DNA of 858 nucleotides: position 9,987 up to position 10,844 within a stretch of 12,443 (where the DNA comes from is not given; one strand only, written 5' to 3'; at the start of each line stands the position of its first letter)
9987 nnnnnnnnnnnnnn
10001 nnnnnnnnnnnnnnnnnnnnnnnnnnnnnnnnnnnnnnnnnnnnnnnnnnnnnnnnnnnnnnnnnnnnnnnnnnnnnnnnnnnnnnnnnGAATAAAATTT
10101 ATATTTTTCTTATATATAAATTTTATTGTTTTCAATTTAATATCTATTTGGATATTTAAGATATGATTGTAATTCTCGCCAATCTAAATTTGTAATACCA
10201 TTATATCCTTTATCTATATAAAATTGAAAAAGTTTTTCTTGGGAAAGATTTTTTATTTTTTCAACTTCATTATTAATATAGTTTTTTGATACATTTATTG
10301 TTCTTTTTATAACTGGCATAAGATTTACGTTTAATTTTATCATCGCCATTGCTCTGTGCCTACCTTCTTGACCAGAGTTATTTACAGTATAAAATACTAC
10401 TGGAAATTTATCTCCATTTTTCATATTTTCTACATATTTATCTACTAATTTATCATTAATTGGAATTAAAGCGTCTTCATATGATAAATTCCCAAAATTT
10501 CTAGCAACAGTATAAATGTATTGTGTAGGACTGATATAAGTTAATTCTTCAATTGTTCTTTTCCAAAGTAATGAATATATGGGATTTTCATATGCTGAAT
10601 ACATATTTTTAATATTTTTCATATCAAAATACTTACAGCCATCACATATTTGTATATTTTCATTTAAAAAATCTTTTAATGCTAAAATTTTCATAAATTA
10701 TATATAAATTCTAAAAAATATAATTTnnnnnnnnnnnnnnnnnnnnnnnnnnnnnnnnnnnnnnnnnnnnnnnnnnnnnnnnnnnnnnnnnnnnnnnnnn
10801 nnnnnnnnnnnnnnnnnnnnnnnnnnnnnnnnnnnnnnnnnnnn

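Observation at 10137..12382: Co-oriented cassette: T4-type Pnkp (end-healing kinase/phosphatase), a ParB-like nuclease and an unknown 207-aa protein. Candidate nucleic-acid repair or counter-defence module.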

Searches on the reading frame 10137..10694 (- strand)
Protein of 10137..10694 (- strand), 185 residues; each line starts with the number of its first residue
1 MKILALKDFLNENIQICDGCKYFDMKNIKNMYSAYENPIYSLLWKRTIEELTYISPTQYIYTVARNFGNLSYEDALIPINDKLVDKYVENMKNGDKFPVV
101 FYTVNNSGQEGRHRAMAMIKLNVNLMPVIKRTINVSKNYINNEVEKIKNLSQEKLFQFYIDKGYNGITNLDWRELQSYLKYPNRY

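Call 3: search_protein_families(library=pfam, proteins=[window:10137-10694:-], max_evalue=0.1)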
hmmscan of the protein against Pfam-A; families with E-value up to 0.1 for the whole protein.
window:10137-10694:- (185 aa): 0 families

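Call 4: search_protein_families(library=phrogs, proteins=[window:10137-10694:-], max_evalue=0.1)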
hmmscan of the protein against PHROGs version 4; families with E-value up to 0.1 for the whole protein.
window:10137-10694:- (185 aa): 1 family
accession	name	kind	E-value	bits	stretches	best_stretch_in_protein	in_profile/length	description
phrog_1033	-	DNA, RNA and nucleotide metabolism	0.0041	17.9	1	25-129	15-107/334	ParB-like partition protein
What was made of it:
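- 10137..10694 (-): 185-aa ParB/Srx-superfamily protein. The signature E110-G-R-H-R-A-M-A117 lies at nt 10344-10367. Its activity is unknown. PHROG 1033 'ParB-like', E=0.004 (call 4).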

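Call 8: search_solved_structures(query=window:10137-10694:-, max_evalue=10)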
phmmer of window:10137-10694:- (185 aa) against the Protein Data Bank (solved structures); distinct sequences matched with E-value up to 10: 13.
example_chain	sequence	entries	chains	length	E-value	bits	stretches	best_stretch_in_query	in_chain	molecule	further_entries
6az3_K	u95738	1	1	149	0.34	14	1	35-89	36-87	Probable 60S ribosomal protein L14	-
8a3w_K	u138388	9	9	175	0.43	13.7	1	35-89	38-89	Putative 40S ribosomal protein L14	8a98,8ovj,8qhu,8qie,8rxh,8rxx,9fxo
5t2a_N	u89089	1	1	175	0.47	13.6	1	35-89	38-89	eL14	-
3jcs_K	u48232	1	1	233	0.79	12.8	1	35-89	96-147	ribosomal protein L14e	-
1kiu_A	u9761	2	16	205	0.85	12.7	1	41-81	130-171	CHAPERONE PROTEIN FimC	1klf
1qun_A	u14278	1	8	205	0.85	12.7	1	41-81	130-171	PAPD-LIKE CHAPERONE FIMC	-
1bf8_A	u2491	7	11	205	0.88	12.7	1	41-81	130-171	CHAPERONE PROTEIN FIMC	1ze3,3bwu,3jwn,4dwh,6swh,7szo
9fw9_C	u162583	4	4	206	0.89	12.7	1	41-81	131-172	Chaperone protein FimC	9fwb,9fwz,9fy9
9bog_C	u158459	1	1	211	0.89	12.7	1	41-81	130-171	Type 1 fimbria chaperone FimC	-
3rfz_C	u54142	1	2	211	0.89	12.7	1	41-81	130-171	Chaperone protein fimC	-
3sqb_A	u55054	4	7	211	0.92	12.6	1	41-81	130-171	Chaperone protein fimC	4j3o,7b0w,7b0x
9fx8_C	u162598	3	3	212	0.93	12.6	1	41-81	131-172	Chaperone protein FimC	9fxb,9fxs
6e14_C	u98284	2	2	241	1.2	12.3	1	41-81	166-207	Chaperone protein FimC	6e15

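Call 18: find_homologous_proteins(query=window:10137-10694:-, max_evalue=0.01)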
Query window:10137-10694:- (185 aa): 66 proteins with E <= 0.01 among 110 candidates.
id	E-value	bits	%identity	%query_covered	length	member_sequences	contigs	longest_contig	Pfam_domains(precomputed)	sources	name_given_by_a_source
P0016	2.0e-118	411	100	100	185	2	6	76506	-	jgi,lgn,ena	-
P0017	1.7e-83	297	76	95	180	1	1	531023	-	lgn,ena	-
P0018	3.7e-81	289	75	92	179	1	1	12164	-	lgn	-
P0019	2.3e-80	287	76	91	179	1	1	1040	-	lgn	-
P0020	3.6e-80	286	76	91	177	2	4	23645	-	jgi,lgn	jgi:hypothetical protein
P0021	1.3e-79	284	71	92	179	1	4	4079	-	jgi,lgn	jgi:hypothetical protein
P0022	2.5e-79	283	74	89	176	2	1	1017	-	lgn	-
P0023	5.9e-78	279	72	92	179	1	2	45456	-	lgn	-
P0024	5.3e-74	266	68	92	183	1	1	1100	-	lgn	-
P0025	8.6e-73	262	70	92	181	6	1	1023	-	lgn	-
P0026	4.8e-70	253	67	92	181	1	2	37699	-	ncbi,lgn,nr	ncbi:MAG: hypothetical protein JXA99_01970 [Candidatus Lokiarchaeota archaeon]|nr:hypothetical prote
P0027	3.6e-69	250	63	98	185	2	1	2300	-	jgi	jgi:hypothetical protein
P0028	3.6e-68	247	64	94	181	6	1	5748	-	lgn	-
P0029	1.9e-66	241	63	99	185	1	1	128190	-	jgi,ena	jgi:hypothetical protein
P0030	3.4e-66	241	63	90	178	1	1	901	-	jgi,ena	-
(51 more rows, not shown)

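Call 23: search_solved_structures(query=A2, max_evalue=10, show_alignments=2)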
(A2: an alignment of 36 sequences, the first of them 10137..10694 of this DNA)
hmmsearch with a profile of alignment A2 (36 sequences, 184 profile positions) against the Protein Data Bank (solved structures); distinct sequences matched with E-value up to 10: 1.
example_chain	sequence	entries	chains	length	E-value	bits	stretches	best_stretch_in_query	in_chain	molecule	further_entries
3d6w_A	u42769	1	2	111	0.81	12.6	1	45-101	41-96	Methyl-accepting/DNA response regulator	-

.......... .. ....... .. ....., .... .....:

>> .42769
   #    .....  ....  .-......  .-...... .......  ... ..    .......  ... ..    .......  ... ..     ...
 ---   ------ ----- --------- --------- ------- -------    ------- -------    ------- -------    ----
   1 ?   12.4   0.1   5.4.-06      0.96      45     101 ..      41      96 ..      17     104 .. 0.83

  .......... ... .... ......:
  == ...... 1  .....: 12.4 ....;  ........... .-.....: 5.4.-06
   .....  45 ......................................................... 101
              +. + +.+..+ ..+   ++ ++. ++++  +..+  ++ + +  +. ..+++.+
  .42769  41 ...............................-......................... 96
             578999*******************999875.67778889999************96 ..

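Call 29: predict_structure(alignment_id=A2)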
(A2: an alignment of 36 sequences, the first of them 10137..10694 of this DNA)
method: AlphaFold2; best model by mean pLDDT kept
length: 185 residues; sequences in the alignment: 36
mean_pLDDT: 92.3   pTM: 0.84
mean pLDDT of the five models: 92.3, 92.1, 91.5, 91.2, 90.0
residues with pLDDT >= 90: 161; 70-90: 9; 50-70: 9; < 50: 6
segments of 3 or more residues with pLDDT < 50: 1-6
pLDDT, mean of each block of 10 residues (from residue 1): 49 75 92 95 97 97 93 94 98 97 96 98 98 97 98 97 94 98 90
secondary structure, 60 per line:
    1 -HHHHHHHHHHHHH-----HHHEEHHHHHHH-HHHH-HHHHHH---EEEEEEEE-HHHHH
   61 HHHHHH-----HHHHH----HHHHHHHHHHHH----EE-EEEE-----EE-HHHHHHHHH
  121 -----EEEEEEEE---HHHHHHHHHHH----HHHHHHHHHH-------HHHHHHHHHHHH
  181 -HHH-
elements in order: H2-14 H25-31 H33-36 H38-43 E47-54 H56-66 H72-76 H81-92 E100-103 H112-120 E126-133 H137-147 H152-161 H169-180
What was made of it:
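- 10137..10694 (-): AF2 pLDDT 92.3 (call 29).
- On ParB/Srx superfamily (for the 185-aa protein): The AF2 model is confident, pLDDT 92 (call 29).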

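Call 36: find_related_loci(query=A2, collection=viral_contigs, flank=6000)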
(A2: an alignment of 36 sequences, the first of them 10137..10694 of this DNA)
Query A2 (185 aa) in viral_contigs; peptide patterns used: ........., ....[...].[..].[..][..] (x = any residue, [..] = any of these).
131 stretches matched a pattern; 78 encode a relative of the query (tblastn E <= 1e-3); 78 distinct loci.
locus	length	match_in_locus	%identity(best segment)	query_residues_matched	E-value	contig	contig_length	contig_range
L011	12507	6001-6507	73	17-185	2e-83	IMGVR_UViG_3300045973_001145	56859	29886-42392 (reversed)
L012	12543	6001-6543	62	1-181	1e-72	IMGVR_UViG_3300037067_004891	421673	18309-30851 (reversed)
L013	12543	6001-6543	61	1-181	9e-71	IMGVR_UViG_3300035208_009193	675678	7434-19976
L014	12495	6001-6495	65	17-181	1e-70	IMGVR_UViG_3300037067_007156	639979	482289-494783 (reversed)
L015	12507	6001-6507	62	16-185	8e-70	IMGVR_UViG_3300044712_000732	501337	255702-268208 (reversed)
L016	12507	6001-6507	62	16-185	8e-70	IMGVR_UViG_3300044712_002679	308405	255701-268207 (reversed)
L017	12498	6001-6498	49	15-181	4e-50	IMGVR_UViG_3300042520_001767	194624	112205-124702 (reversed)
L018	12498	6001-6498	49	15-181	4e-50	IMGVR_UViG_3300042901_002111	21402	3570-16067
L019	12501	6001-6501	49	15-182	1e-49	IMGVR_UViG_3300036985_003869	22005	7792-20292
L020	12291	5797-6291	47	17-181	1e-48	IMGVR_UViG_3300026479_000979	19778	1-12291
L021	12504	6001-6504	46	17-181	2e-43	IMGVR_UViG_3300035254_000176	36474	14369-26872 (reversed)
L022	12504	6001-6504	46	17-181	2e-43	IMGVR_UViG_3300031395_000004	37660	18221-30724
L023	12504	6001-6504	46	17-181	2e-43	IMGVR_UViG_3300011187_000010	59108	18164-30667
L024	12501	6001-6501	46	11-181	3e-42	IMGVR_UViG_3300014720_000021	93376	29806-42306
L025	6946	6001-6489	41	17-181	4e-41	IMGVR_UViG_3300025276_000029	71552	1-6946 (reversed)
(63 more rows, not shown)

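Call 39: fold_search(model_id=the predicted structure, library=pdb)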
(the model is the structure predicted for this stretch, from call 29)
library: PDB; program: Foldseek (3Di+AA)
matches with E <= 10: 161; with E <= 0.001: 0
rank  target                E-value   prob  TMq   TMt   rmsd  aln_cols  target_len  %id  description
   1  5k5d_B                3.3e-02  0.75  0.31  0.23  14.2       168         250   11  Structure of the C2221 form of Pnob8-like ParB-N domain (released 2016-06-15)
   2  5k5a                  6.0e-02  0.51  0.30  0.21  14.0       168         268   12  Structure of the pNOB8-like ParB N-domain (released 2016-06-15)
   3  5k5d_A                1.1e-01  0.54  0.30  0.23  14.1       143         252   11  Structure of the C2221 form of Pnob8-like ParB-N domain (released 2016-06-15)
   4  5k5d_C                1.4e-01  0.47  0.25  0.19  10.0       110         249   13  Structure of the C2221 form of Pnob8-like ParB-N domain (released 2016-06-15)
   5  7o49_D                3.2e-01  0.06  0.12  0.06  10.4        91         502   11  Crystal structure of Penicillin-Binding Protein 1 (PBP1) from Staphylococcus aureus (released 2021-11-03)
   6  7lj1_d                3.6e-01  0.75  0.23  0.38   5.4        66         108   20  Human Prx1-Srx Decameric Complex (released 2021-07-14)
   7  3cyi                  3.9e-01  0.38  0.27  0.43   5.8       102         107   14  Crystal Structure of Human Sulfiredoxin (Srx) in Complex with ATP:Mg2+ (released 2008-07-01)
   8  6ryk_A                4.1e-01  0.16  0.27  0.35  15.3       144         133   14  Crystal structure of the ParB-like protein PadC (released 2020-01-22)
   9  6ky4                  4.4e-01  0.57  0.27  0.51   4.6        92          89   13  Crystal structure of Sulfiredoxin from Arabidopsis thaliana (released 2019-10-16)
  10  1xw3                  4.7e-01  0.35  0.27  0.42   5.7       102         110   14  Crystal Structure of Human Sulfiredoxin (Srx) (released 2005-05-24)
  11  7ly1                  5.0e-01  0.04  0.12  0.07  10.1       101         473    8  Crystal structure of Pseudomonas aeruginosa PBP3 in complex with vaborbactam (released 2021-09-01)
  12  7lj1_g                5.3e-01  0.63  0.23  0.40   5.3        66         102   20  Human Prx1-Srx Decameric Complex (released 2021-07-14)
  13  7lj1_i                5.3e-01  0.63  0.23  0.40   5.4        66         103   20  Human Prx1-Srx Decameric Complex (released 2021-07-14)
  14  6sdk_B                5.3e-01  0.21  0.30  0.28  14.0       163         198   13  Crystal structure of bacterial ParB dimer bound to CDP (released 2019-10-23)
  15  3hy2_X                6.1e-01  0.57  0.22  0.39   5.1        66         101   20  Crystal Structure of Sulfiredoxin in Complex with Peroxiredoxin I and ATP:Mg2+ (released 2009-10-06)
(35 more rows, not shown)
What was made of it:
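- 10137..10694 (-): Foldseek top PDB hits are pNOB8 ParB-N, sulfiredoxin, PadC, ParB and Noc, with best E=0.033 (call 39).
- On ParB/Srx superfamily (for the 185-aa protein): The best E-value is 0.033 and TM-scores are at most 0.31 when normalised to the query length (call 39).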

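Call 46: search_dna_similar(query=window:10137-10694:-, collection=phages, mode=protein, max_rows=15, max_evalue=0.01)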
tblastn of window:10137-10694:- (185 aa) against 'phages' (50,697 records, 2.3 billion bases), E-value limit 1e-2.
No match.

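Call 50: search_protein_families(library=ncbifam, proteins=[window:10137-10694:-], max_evalue=0.01)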
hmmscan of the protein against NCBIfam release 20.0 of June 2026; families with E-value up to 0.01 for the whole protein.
window:10137-10694:- (185 aa): 0 families
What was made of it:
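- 10137..10694 (-): No Pfam or NCBIfam hit (calls 3, 50).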

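Call 81: find_encoding_contigs(protein=P0018, flank=6000, max_places=1)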
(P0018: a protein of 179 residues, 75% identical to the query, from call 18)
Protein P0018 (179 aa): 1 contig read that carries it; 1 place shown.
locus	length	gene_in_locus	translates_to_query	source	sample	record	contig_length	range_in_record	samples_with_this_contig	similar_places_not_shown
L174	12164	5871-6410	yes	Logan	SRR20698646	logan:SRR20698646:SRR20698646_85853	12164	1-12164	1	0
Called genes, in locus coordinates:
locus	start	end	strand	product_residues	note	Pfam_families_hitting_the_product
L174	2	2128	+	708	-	?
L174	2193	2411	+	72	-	-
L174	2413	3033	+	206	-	PF09414:RNA_ligase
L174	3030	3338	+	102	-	-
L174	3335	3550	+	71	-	-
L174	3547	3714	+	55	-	-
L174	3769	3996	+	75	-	-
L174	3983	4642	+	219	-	-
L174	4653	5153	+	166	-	-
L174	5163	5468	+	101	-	-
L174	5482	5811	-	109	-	-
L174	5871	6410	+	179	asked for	-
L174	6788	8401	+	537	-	-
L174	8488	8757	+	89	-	-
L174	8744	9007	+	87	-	-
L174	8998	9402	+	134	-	-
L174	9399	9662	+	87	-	-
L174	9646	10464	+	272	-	PF13847:Methyltransf_31 (faint), PF01555:N6_N4_Mtase, PF08241:Methyltransf_11 (faint), PF13649:Methyltransf_25 (faint)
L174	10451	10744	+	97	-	-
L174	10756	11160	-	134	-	-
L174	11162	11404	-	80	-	-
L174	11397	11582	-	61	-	-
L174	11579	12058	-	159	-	-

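Call 82: find_encoding_contigs(protein=P0023, flank=6000, max_places=1)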
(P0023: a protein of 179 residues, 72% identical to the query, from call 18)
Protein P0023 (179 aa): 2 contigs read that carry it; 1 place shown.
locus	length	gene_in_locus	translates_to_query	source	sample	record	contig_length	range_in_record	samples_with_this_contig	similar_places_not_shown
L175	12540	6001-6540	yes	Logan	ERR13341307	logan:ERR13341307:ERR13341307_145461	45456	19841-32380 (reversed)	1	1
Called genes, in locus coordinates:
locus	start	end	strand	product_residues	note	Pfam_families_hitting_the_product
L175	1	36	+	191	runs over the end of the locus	-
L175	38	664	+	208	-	-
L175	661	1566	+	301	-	-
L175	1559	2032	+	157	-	-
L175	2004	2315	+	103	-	-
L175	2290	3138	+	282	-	PF02086:MethyltransfD12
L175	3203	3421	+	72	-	-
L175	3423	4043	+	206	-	PF09414:RNA_ligase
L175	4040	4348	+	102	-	-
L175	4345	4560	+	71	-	-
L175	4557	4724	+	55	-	-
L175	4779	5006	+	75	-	-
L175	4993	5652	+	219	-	-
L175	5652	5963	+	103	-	-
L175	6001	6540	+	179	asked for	-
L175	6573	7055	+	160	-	-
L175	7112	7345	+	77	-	-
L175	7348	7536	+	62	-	-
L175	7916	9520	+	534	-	-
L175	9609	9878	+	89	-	-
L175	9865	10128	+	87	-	-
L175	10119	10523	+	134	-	-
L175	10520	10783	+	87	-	-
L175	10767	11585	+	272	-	PF01555:N6_N4_Mtase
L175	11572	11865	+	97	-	-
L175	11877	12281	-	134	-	-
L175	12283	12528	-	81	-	-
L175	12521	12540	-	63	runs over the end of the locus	-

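Call 91: search_protein_families(library=padloc, proteins=[window:10137-10694:-], max_evalue=0.01)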
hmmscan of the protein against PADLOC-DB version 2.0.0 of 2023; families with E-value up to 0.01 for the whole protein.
window:10137-10694:- (185 aa): 0 families
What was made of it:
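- Checked: The 207-aa protein has no Pfam, NCBIfam or PADLOC hit (calls 3, 50, 91), so 'unclassified' is correct.
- Tried and rejected: PADLOC: no hits for any of the three proteins (call 91).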
